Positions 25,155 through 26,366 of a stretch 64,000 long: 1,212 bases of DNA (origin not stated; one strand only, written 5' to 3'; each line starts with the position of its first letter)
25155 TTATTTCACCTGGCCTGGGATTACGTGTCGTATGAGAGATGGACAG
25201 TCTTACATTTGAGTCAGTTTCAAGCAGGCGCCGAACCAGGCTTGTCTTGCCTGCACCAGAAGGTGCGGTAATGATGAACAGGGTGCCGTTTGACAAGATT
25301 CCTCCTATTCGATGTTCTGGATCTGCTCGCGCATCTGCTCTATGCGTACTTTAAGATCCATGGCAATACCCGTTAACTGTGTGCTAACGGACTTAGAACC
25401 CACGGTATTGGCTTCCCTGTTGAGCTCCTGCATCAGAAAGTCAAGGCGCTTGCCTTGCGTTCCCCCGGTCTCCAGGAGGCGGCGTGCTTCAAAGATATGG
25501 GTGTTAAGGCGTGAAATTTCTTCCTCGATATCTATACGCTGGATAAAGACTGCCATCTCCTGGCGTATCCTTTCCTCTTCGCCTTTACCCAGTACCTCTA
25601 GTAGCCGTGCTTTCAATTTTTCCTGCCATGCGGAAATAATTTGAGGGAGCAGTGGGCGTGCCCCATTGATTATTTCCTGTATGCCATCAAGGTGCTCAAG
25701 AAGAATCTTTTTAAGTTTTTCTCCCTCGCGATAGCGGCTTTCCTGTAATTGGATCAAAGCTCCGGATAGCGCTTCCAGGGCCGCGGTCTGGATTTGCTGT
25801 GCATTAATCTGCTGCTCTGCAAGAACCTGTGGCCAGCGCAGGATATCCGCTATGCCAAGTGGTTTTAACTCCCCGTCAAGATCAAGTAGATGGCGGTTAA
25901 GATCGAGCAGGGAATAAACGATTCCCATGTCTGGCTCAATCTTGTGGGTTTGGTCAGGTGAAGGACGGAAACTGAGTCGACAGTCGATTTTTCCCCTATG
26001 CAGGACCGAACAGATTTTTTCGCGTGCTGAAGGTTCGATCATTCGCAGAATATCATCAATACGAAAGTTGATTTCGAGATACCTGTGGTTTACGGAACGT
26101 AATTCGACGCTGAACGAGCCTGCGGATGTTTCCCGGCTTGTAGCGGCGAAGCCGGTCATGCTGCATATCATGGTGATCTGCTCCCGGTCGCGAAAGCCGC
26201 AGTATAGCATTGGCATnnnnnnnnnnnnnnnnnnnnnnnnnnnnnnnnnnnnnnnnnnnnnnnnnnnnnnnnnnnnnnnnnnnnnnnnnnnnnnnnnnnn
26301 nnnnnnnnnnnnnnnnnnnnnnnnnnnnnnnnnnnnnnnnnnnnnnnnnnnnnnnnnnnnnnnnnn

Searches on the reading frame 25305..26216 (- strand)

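Call 37: search_protein_families(library=pfam, proteins=[window:25305-26216:-], max_evalue=0.0001)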
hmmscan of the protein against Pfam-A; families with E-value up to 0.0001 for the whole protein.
window:25305-26216:- (303 aa): 2 families
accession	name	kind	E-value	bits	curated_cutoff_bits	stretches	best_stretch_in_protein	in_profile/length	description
PF08340.16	YicC-like_C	-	7.6e-39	133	27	1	190-303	5-120/120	Endoribonuclease YicC-like, C-terminal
PF03755.18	YicC-like_N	-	5.4e-36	124.7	25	1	17-170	1-156/156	Endoribonuclease YicC-like, N-terminal region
